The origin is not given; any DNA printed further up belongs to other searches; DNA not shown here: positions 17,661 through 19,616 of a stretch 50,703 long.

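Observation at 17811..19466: [FeFe]-hydrogenase-like sensory module fused to a minimal chemoreceptor tip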

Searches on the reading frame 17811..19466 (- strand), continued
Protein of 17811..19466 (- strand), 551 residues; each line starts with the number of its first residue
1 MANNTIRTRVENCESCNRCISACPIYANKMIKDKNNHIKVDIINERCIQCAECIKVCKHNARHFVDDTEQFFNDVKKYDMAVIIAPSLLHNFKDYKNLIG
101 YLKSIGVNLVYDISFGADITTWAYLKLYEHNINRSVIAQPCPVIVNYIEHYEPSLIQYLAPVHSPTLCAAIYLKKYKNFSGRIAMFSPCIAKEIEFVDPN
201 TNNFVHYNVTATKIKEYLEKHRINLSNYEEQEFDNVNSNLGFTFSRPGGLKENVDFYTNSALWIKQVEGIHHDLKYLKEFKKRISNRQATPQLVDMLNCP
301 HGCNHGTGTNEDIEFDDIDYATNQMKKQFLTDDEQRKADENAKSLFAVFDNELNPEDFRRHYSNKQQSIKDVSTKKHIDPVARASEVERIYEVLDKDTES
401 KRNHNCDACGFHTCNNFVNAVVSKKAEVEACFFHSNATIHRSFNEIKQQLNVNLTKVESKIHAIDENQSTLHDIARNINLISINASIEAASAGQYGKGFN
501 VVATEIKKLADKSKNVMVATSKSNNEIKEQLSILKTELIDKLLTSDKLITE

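Call 12: find_homologous_proteins(query=window:17811-19466:-, max_evalue=0.00001)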
Query window:17811-19466:- (551 aa): 3642 proteins with E <= 0.00001 among 8000 candidates; the best 120 are listed.
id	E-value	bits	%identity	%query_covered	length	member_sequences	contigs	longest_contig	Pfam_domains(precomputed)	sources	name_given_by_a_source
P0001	0.0e+0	1251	100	100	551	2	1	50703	PF00015.27,PF02906.20,PF04060.19,PF12838.13,PF13237.12,PF13187.12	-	-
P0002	2.4e-298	1008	79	99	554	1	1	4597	PF00015.27,PF02906.20,PF04060.19,PF12838.13,PF13237.12,PF13187.12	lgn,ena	-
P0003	7.9e-223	759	62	99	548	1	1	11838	PF00015.27,PF02906.20,PF04060.19,PF00037.33,PF12838.13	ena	-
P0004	3.9e-214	730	59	99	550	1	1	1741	PF00015.27,PF02906.20,PF12838.13,PF13237.12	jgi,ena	-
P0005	7.8e-193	660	62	84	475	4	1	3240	PF00015.27,PF02906.20,PF04060.19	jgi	-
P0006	3.0e-192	658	54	98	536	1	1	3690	PF00015.27,PF02906.20,PF04060.19,PF00037.33,PF12838.13,PF13237.12,PF13187.12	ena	-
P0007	3.1e-186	638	54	99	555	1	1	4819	PF00015.27,PF02906.20,PF04060.19,PF00037.33,PF12838.13,PF13237.12,PF13187.12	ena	-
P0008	2.3e-168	579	48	98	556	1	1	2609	PF00015.27,PF14697.12,PF02906.20,PF04060.19,PF00037.33,PF12838.13,PF13237.12,PF13187.12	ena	-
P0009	2.3e-166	573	50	98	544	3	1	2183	PF00015.27,PF14697.12,PF02906.20,PF12797.13,PF04060.19,PF12837.13,PF00037.33,PF12838.13,PF22117.3,PF13237.12,PF13187.12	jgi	jgi:iron only hydrogenase large subunit-like protein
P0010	2.7e-164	566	47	99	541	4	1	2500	PF00015.27,PF02906.20,PF12837.13,PF12838.13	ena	-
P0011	1.2e-161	557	46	98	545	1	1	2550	PF14697.12,PF12837.13,PF12838.13,PF13534.12,PF00015.27,PF02906.20,PF12797.13,PF04060.19,PF00037.33,PF13237.12,PF13183.12,PF13187.12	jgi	-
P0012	1.5e-152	527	46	97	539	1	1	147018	PF00015.27,PF14697.12,PF02906.20,PF04060.19,PF12837.13,PF00037.33,PF12838.13,PF13237.12,PF13187.12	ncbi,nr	ncbi:MAG: [Fe-Fe] hydrogenase large subunit C-terminal domain-containing protein [Clostridiaceae bac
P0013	4.1e-152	526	48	94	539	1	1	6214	PF00015.27,PF14697.12,PF02906.20,PF04060.19,PF12837.13,PF00037.33,PF12838.13,PF13237.12,PF13187.12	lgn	-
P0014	3.4e-151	523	46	97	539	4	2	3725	PF00015.27,PF14697.12,PF02906.20,PF04060.19,PF12837.13,PF00037.33,PF12838.13,PF13237.12,PF13187.12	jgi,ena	jgi:iron only hydrogenase large subunit-like protein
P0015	9.4e-151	521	45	98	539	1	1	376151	PF00015.27,PF14697.12,PF02906.20,PF04060.19,PF12837.13,PF00037.33,PF12838.13,PF13237.12,PF13187.12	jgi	-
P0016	2.6e-150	520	45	96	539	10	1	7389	PF00015.27,PF14697.12,PF02906.20,PF12837.13,PF00037.33,PF12838.13,PF13237.12,PF13187.12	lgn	-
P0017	5.6e-150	519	46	97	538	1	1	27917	PF00015.27,PF14697.12,PF02906.20,PF04060.19,PF12837.13,PF00037.33,PF12838.13,PF13237.12,PF13187.12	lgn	-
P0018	5.7e-150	519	46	95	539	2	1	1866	PF00015.27,PF14697.12,PF02906.20,PF04060.19,PF12837.13,PF00037.33,PF12838.13,PF13237.12,PF13187.12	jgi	jgi:iron only hydrogenase large subunit-like protein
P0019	9.7e-149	515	44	98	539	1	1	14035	PF00015.27,PF14697.12,PF02906.20,PF12837.13,PF00037.33,PF12838.13,PF13237.12,PF13187.12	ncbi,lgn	-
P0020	1.9e-148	514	45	95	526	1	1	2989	PF00015.27,PF02906.20,PF04060.19,PF12838.13,PF13237.12,PF13187.12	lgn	-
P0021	6.3e-148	512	44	98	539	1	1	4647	PF00015.27,PF02906.20,PF12837.13,PF00037.33,PF12838.13,PF13237.12,PF13187.12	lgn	-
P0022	7.2e-148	512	45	98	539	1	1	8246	PF00015.27,PF02906.20,PF04060.19,PF12837.13,PF00037.33,PF12838.13,PF13237.12,PF13187.12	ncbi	-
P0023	1.4e-147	511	48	94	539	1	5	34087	PF00015.27,PF14697.12,PF02906.20,PF04060.19,PF12837.13,PF00037.33,PF12838.13,PF13237.12,PF13187.12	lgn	-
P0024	1.5e-147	511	46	97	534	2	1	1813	PF00015.27,PF14697.12,PF02906.20,PF04060.19,PF12837.13,PF00037.33,PF12838.13,PF13237.12,PF13187.12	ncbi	ncbi:MAG: [Fe-Fe] hydrogenase large subunit C-terminal domain-containing protein, partial [Christens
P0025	1.5e-147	511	46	94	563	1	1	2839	PF00015.27,PF14697.12,PF02906.20,PF04060.19,PF12837.13,PF00037.33,PF13484.12,PF12838.13,PF13237.12,PF13187.12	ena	-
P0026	3.2e-147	510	41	99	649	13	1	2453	PF00015.27,PF14697.12,PF02906.20,PF12837.13,PF00037.33,PF12838.13,PF13237.12,PF13187.12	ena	-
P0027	5.0e-147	509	45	97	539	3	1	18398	PF00015.27,PF02906.20,PF04060.19,PF00037.33,PF12838.13,PF13237.12,PF13187.12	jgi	-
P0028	2.0e-146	507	43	97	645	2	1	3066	PF00015.27,PF02906.20,PF12837.13,PF00037.33,PF12838.13,PF13237.12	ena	-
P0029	2.0e-146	507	42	99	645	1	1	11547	PF00015.27,PF14697.12,PF02906.20,PF12797.13,PF04060.19,PF12837.13,PF00037.33,PF12838.13,PF13237.12,PF13187.12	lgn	-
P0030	2.2e-146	507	44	96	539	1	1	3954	PF00015.27,PF14697.12,PF02906.20,PF12837.13,PF00037.33,PF12838.13,PF13237.12,PF13187.12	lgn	-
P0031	3.9e-146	506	46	94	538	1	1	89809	PF00015.27,PF14697.12,PF02906.20,PF04060.19,PF12837.13,PF00037.33,PF12838.13,PF13237.12,PF13187.12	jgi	-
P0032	4.4e-146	506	46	96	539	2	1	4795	PF00015.27,PF14697.12,PF02906.20,PF04060.19,PF00037.33,PF12838.13,PF13237.12,PF13187.12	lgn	-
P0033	5.3e-146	506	45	94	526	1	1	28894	PF00015.27,PF02906.20,PF04060.19,PF12837.13,PF12838.13,PF13237.12,PF13187.12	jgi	-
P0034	1.1e-145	505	46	96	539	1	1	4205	PF00015.27,PF14697.12,PF02906.20,PF04060.19,PF00037.33,PF12838.13,PF13237.12,PF13187.12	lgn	-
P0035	2.6e-145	503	45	97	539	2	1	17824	PF00015.27,PF02906.20,PF04060.19,PF00037.33,PF12838.13,PF13237.12,PF13187.12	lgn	-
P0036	5.5e-145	502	46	97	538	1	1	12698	PF00015.27,PF14697.12,PF02906.20,PF04060.19,PF00037.33,PF12838.13,PF13237.12,PF13187.12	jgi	-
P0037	6.2e-145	502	41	98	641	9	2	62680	PF00015.27,PF14697.12,PF02906.20,PF12837.13,PF00037.33,PF12838.13,PF13237.12,PF13187.12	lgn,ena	-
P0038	6.8e-144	499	45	93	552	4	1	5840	PF00015.27,PF02906.20,PF04060.19,PF00037.33,PF12838.13,PF13237.12,PF13187.12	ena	-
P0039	1.2e-143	498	42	98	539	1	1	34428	PF00015.27,PF02906.20,PF04060.19,PF12837.13,PF00037.33,PF12838.13,PF13237.12,PF13187.12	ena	-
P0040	1.6e-143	497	44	97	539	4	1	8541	PF00015.27,PF14697.12,PF02906.20,PF04060.19,PF12837.13,PF00037.33,PF12838.13,PF13237.12,PF13187.12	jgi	jgi:iron only hydrogenase large subunit-like protein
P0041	2.9e-143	497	45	90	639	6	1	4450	PF00015.27,PF14697.12,PF02906.20,PF04060.19,PF12837.13,PF00037.33,PF12838.13,PF13237.12,PF13187.12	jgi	jgi:methyl-accepting chemotaxis protein/NAD-dependent dihydropyrimidine dehydrogenase PreA subunit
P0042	5.0e-143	496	50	77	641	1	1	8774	PF00015.27,PF14697.12,PF02906.20,PF12797.13,PF04060.19,PF12837.13,PF00037.33,PF12838.13,PF13237.12,PF13187.12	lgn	-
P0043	5.5e-143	496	41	98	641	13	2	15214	PF00015.27,PF02906.20,PF12837.13,PF00037.33,PF12838.13,PF13237.12,PF13187.12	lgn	-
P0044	6.6e-143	495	41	97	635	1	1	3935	PF00015.27,PF02906.20,PF04060.19,PF00037.33,PF12838.13,PF13237.12,PF13187.12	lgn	-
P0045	8.5e-143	495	44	100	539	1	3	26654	PF00015.27,PF02906.20,PF12837.13,PF00037.33,PF12838.13,PF13237.12,PF13187.12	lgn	-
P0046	2.4e-142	494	44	89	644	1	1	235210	PF00015.27,PF14697.12,PF02906.20,PF12837.13,PF00037.33,PF12838.13,PF13237.12,PF13187.12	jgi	-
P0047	2.7e-142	493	48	79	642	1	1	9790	PF00015.27,PF14697.12,PF02906.20,PF04060.19,PF12837.13,PF00037.33,PF12838.13,PF13237.12,PF13187.12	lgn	-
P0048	2.9e-142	493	45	98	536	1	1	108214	PF00015.27,PF14697.12,PF02906.20,PF12837.13,PF00037.33,PF12838.13,PF13237.12,PF13187.12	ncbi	-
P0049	2.5e-141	490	43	96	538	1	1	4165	PF00015.27,PF14697.12,PF02906.20,PF04060.19,PF12837.13,PF00037.33,PF12838.13,PF13237.12,PF13187.12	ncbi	-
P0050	5.4e-141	489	45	94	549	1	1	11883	PF00015.27,PF14697.12,PF02906.20,PF04060.19,PF00037.33,PF12838.13,PF13237.12,PF13183.12,PF13187.12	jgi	-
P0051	6.0e-141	489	41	97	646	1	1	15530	PF00015.27,PF02906.20,PF04060.19,PF00037.33,PF12838.13,PF13237.12,PF13187.12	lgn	-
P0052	2.1e-140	487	47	84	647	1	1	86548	PF00015.27,PF14697.12,PF02906.20,PF04060.19,PF12837.13,PF00037.33,PF12838.13,PF13237.12,PF13187.12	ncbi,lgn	ncbi:MAG: [Fe-Fe] hydrogenase large subunit C-terminal domain-containing protein [Alphaproteobacteri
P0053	2.4e-140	487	41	97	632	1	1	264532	PF00015.27,PF14697.12,PF02906.20,PF04060.19,PF12837.13,PF00037.33,PF12838.13,PF13237.12,PF13187.12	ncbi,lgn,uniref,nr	ncbi:methyl-accepting chemotaxis protein [Sporomusa sphaeroides DSM 2875]|uniref:[Fe-Fe] hydrogenase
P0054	2.7e-140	487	41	96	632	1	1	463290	PF00015.27,PF14697.12,PF02906.20,PF04060.19,PF12837.13,PF00037.33,PF12838.13,PF13237.12,PF13187.12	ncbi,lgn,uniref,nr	ncbi:[Fe-Fe] hydrogenase large subunit C-terminal domain-containing protein [Sporomusa sp. GT1]|unir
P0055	3.5e-140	486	41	96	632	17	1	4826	PF00015.27,PF14697.12,PF02906.20,PF04060.19,PF12837.13,PF00037.33,PF12838.13,PF13237.12,PF13187.12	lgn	-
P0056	3.6e-140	486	43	95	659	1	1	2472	PF00015.27,PF02906.20,PF04060.19,PF12837.13,PF12838.13,PF13237.12,PF13187.12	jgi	-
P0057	4.2e-140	486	43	89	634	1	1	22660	PF00015.27,PF14697.12,PF02906.20,PF04060.19,PF12837.13,PF00037.33,PF12838.13,PF13237.12,PF13187.12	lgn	-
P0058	6.1e-140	486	45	86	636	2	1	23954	PF00015.27,PF14697.12,PF02906.20,PF04060.19,PF00037.33,PF12838.13,PF13237.12,PF13187.12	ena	-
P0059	9.5e-140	485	41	97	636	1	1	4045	PF00015.27,PF14697.12,PF02906.20,PF12837.13,PF00037.33,PF12838.13,PF13237.12,PF13187.12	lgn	-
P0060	1.1e-139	485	41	96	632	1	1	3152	PF00015.27,PF14697.12,PF02906.20,PF04060.19,PF12837.13,PF00037.33,PF12838.13,PF13237.12,PF13187.12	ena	-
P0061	1.2e-139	485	43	94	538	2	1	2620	PF00015.27,PF02906.20,PF04060.19,PF12837.13,PF12838.13,PF13237.12,PF13187.12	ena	-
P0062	1.4e-139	484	39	98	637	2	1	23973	PF00015.27,PF14697.12,PF02906.20,PF12837.13,PF00037.33,PF12838.13,PF13237.12,PF13187.12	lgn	-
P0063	2.0e-139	484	41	98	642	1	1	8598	PF00015.27,PF14697.12,PF02906.20,PF12797.13,PF12837.13,PF00037.33,PF12838.13,PF13237.12,PF13187.12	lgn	-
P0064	4.0e-139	483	46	85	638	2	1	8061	PF00015.27,PF14697.12,PF02906.20,PF04060.19,PF12837.13,PF00037.33,PF12838.13,PF13237.12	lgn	-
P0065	4.6e-139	483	41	98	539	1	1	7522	PF00015.27,PF14697.12,PF02906.20,PF04060.19,PF12837.13,PF00037.33,PF12838.13,PF13237.12,PF13187.12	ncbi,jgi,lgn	jgi:iron only hydrogenase large subunit-like protein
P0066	5.4e-139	482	45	85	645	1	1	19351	PF00015.27,PF14697.12,PF02906.20,PF12837.13,PF00037.33,PF12838.13,PF13237.12,PF13187.12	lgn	-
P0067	7.2e-139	482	46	85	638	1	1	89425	PF00015.27,PF14697.12,PF02906.20,PF04060.19,PF12837.13,PF00037.33,PF12838.13,PF13237.12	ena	-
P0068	9.6e-139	482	41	97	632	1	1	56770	PF00015.27,PF14697.12,PF02906.20,PF04060.19,PF12837.13,PF00037.33,PF12838.13,PF13237.12,PF13187.12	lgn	-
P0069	1.2e-138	481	42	95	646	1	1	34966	PF00015.27,PF02906.20,PF04060.19,PF12837.13,PF12838.13,PF13237.12,PF13187.12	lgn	-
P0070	1.5e-138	481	41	97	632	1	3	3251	PF00015.27,PF02906.20,PF04060.19,PF12838.13,PF13237.12,PF13187.12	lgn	-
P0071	2.0e-138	481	44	93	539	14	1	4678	PF00015.27,PF02906.20,PF04060.19,PF00037.33,PF12838.13,PF13237.12,PF13187.12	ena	-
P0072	2.4e-138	480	45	98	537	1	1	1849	PF00015.27,PF14697.12,PF02906.20,PF04060.19,PF12837.13,PF00037.33,PF12838.13,PF13237.12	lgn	-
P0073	3.9e-138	480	44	84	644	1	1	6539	PF00015.27,PF14697.12,PF02906.20,PF12837.13,PF00037.33,PF12838.13,PF13237.12,PF13187.12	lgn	-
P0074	4.4e-138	479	40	98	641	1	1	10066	PF00015.27,PF14697.12,PF02906.20,PF04060.19,PF12837.13,PF00037.33,PF12838.13,PF13237.12,PF13370.12,PF13187.12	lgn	-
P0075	5.3e-138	479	41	96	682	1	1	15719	PF00015.27,PF14697.12,PF02906.20,PF12797.13,PF12837.13,PF00037.33,PF12838.13,PF13237.12,PF13187.12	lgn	-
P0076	6.7e-138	479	46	85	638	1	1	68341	PF00015.27,PF14697.12,PF02906.20,PF04060.19,PF12837.13,PF00037.33,PF12838.13,PF13237.12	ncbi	ncbi:MAG: [Fe-Fe] hydrogenase large subunit C-terminal domain-containing protein [Rhizomicrobium sp.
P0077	1.1e-137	478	44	98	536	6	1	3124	PF00015.27,PF14697.12,PF02906.20,PF04060.19,PF00037.33,PF12838.13,PF13237.12,PF13187.12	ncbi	ncbi:MAG: [Fe-Fe] hydrogenase large subunit C-terminal domain-containing protein [Oscillospiraceae b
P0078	1.2e-137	478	47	77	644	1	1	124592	PF00015.27,PF14697.12,PF02906.20,PF04060.19,PF12837.13,PF00037.33,PF12838.13,PF13237.12,PF13187.12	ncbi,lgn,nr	ncbi:MAG: [Fe-Fe] hydrogenase large subunit C-terminal domain-containing protein [Alphaproteobacteri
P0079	2.1e-137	477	42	98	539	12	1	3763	PF00015.27,PF02906.20,PF04060.19,PF12837.13,PF00037.33,PF12838.13,PF13237.12,PF13187.12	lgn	-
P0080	2.5e-137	477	40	96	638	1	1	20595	PF00015.27,PF14697.12,PF02906.20,PF04060.19,PF12837.13,PF00037.33,PF12838.13,PF13237.12,PF13187.12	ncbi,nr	ncbi:MAG: [Fe-Fe] hydrogenase large subunit C-terminal domain-containing protein [Bacillota bacteriu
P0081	3.0e-137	477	45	85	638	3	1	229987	PF00015.27,PF14697.12,PF02906.20,PF04060.19,PF12837.13,PF00037.33,PF12838.13,PF13237.12,PF13187.12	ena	-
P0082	4.6e-137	476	40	97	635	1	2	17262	PF00015.27,PF02906.20,PF04060.19,PF12837.13,PF00037.33,PF12838.13,PF13237.12,PF13187.12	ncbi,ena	-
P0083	6.2e-137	476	43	99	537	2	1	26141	PF00015.27,PF14697.12,PF02906.20,PF00037.33,PF13237.12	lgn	-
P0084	6.2e-137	476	41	95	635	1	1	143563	PF00015.27,PF14697.12,PF02906.20,PF04060.19,PF12837.13,PF00037.33,PF12838.13,PF13237.12,PF13187.12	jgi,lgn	-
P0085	7.7e-137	475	39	97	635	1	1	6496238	PF00015.27,PF14697.12,PF02906.20,PF04060.19,PF12837.13,PF00037.33,PF12838.13,PF13237.12,PF13187.12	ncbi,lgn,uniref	ncbi:[Fe-Fe] hydrogenase large subunit C-terminal domain-containing protein [Sporomusa aerivorans]|u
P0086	1.1e-136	475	43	93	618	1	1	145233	PF00015.27,PF02906.20,PF12837.13,PF00037.33,PF12838.13,PF13237.12,PF13187.12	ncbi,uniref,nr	ncbi:periplasmic hydrogenase [Desulfocucumis palustris]|uniref:Periplasmic hydrogenase n=1 Tax=Desul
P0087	1.5e-136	474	40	96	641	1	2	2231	PF00015.27,PF14697.12,PF02906.20,PF12797.13,PF04060.19,PF12837.13,PF00037.33,PF12838.13,PF13237.12,PF13187.12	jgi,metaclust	metaclust:\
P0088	1.6e-136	474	39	97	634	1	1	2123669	PF00015.27,PF14697.12,PF02906.20,PF04060.19,PF12837.13,PF00037.33,PF12838.13,PF13237.12,PF13187.12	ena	-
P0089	1.9e-136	474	41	100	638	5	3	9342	PF00015.27,PF14697.12,PF02906.20,PF04060.19,PF12837.13,PF00037.33,PF12838.13,PF13237.12,PF13187.12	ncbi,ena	-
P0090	2.3e-136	474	45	98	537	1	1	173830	PF00015.27,PF14697.12,PF02906.20,PF12837.13,PF00037.33,PF12838.13,PF13237.12,PF13187.12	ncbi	-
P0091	2.8e-136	474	46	78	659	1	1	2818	PF00015.27,PF14697.12,PF02906.20,PF12797.13,PF04060.19,PF12837.13,PF00037.33,PF12838.13,PF13459.12,PF13237.12,PF13187.12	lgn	-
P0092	3.1e-136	473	42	95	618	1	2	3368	PF00015.27,PF02906.20,PF12837.13,PF00037.33,PF12838.13,PF13237.12,PF13187.12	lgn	-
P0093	3.3e-136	473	42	95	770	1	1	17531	PF00015.27,PF14697.12,PF02906.20,PF04060.19,PF12837.13,PF12838.13,PF13237.12,PF13187.12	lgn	-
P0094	3.4e-136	473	40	96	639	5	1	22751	PF00015.27,PF14697.12,PF02906.20,PF04060.19,PF12837.13,PF00037.33,PF12838.13,PF13237.12,PF13187.12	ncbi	-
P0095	3.9e-136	473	47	81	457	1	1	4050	PF14697.12,PF02906.20,PF12837.13,PF00037.33,PF12838.13,PF25160.2,PF13237.12,PF13187.12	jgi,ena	-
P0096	4.2e-136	473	43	94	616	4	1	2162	PF00015.27,PF14697.12,PF02906.20,PF04060.19,PF12837.13,PF00037.33,PF12838.13,PF13237.12,PF13187.12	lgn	-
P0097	5.3e-136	473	40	94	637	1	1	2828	PF00015.27,PF02906.20,PF04060.19,PF00037.33,PF12838.13,PF13237.12,PF13187.12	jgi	jgi:methyl-accepting chemotaxis protein/ferredoxin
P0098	6.5e-136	472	43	97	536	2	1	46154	PF00015.27,PF14697.12,PF02906.20,PF12837.13,PF00037.33,PF12838.13,PF13237.12,PF13187.12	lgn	-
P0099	7.3e-136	472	44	98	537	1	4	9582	PF00015.27,PF14697.12,PF02906.20,PF12837.13,PF00037.33,PF12838.13,PF13237.12,PF13187.12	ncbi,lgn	-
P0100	8.0e-136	472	42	91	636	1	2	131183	PF00015.27,PF14697.12,PF02906.20,PF04060.19,PF12837.13,PF00037.33,PF12838.13,PF13237.12,PF13187.12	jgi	jgi:methyl-accepting chemotaxis protein/ferredoxin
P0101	8.8e-136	472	44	91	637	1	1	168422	PF00015.27,PF14697.12,PF02906.20,PF04060.19,PF12837.13,PF00037.33,PF12838.13,PF13237.12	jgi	-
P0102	9.0e-136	472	39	97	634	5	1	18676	PF00015.27,PF02906.20,PF04060.19,PF12837.13,PF00037.33,PF12838.13,PF13237.12,PF13187.12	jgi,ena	-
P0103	9.7e-136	472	42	98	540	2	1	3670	PF00015.27,PF14697.12,PF02906.20,PF04060.19,PF12837.13,PF00037.33,PF12838.13,PF13237.12,PF13187.12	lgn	-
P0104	1.1e-135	472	41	96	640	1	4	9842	PF00015.27,PF14697.12,PF02906.20,PF12797.13,PF12837.13,PF00037.33,PF12838.13,PF13237.12,PF13183.12,PF13187.12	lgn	-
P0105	1.4e-135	471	40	98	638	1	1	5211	PF00015.27,PF14697.12,PF02906.20,PF04060.19,PF12837.13,PF00037.33,PF12838.13,PF13237.12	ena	-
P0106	1.8e-135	471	42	89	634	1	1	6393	PF00015.27,PF02906.20,PF04060.19,PF12837.13,PF00037.33,PF12838.13,PF13237.12,PF13187.12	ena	-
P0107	2.0e-135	471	40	95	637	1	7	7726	PF00015.27,PF14697.12,PF02906.20,PF12797.13,PF04060.19,PF12837.13,PF00037.33,PF12838.13,PF13237.12,PF13187.12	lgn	-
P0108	2.8e-135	470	41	97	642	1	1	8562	PF00015.27,PF14697.12,PF02906.20,PF04060.19,PF12837.13,PF00037.33,PF12838.13,PF13237.12,PF13187.12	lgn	-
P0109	3.2e-135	470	40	97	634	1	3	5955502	PF00015.27,PF14697.12,PF02906.20,PF04060.19,PF12837.13,PF00037.33,PF12838.13,PF13237.12,PF13187.12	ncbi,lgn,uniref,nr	ncbi:[Fe-Fe] hydrogenase large subunit C-terminal domain-containing protein [Sporomusa acidovorans]|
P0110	3.4e-135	470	39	95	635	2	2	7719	PF00015.27,PF02906.20,PF04060.19,PF12837.13,PF00037.33,PF12838.13,PF13237.12,PF13187.12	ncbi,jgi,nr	ncbi:MAG: rsxB 7 [Sporomusa sp.]|jgi:iron only hydrogenase large subunit-like protein|nr:rsxB 7 [Spo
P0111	3.5e-135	470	40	96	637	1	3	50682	PF00015.27,PF02906.20,PF04060.19,PF00037.33,PF12838.13,PF13237.12,PF13187.12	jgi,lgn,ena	-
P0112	3.7e-135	470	42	98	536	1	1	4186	PF00015.27,PF14697.12,PF02906.20,PF00037.33,PF12838.13,PF13237.12,PF13187.12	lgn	-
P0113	3.9e-135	470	39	100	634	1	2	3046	PF00015.27,PF02906.20,PF04060.19,PF12837.13,PF00037.33,PF12838.13,PF13237.12,PF13187.12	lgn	-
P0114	4.4e-135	470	40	95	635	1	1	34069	PF00015.27,PF02906.20,PF04060.19,PF12837.13,PF00037.33,PF12838.13,PF13237.12,PF13187.12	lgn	-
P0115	4.6e-135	470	42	96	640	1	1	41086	PF00015.27,PF02906.20,PF12837.13,PF00037.33,PF12838.13,PF13237.12,PF13187.12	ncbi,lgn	-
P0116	5.7e-135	469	43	98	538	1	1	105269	PF00015.27,PF14697.12,PF02906.20,PF04060.19,PF12837.13,PF00037.33,PF12838.13,PF13237.12,PF13187.12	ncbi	-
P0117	5.8e-135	469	42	97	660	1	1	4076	PF00015.27,PF14697.12,PF17179.10,PF02906.20,PF12797.13,PF04060.19,PF12837.13,PF00037.33,PF12838.13,PF13237.12,PF13187.12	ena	-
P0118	8.3e-135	469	43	93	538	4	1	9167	PF00015.27,PF02906.20,PF04060.19,PF00037.33,PF12838.13,PF13237.12,PF13187.12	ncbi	-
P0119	1.0e-134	468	39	97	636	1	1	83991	PF00015.27,PF14697.12,PF02906.20,PF12837.13,PF00037.33,PF12838.13,PF13237.12,PF13187.12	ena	-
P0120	1.0e-134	468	39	96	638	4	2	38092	PF00015.27,PF14697.12,PF02906.20,PF04060.19,PF12837.13,PF00037.33,PF12838.13,PF13237.12,PF13187.12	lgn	-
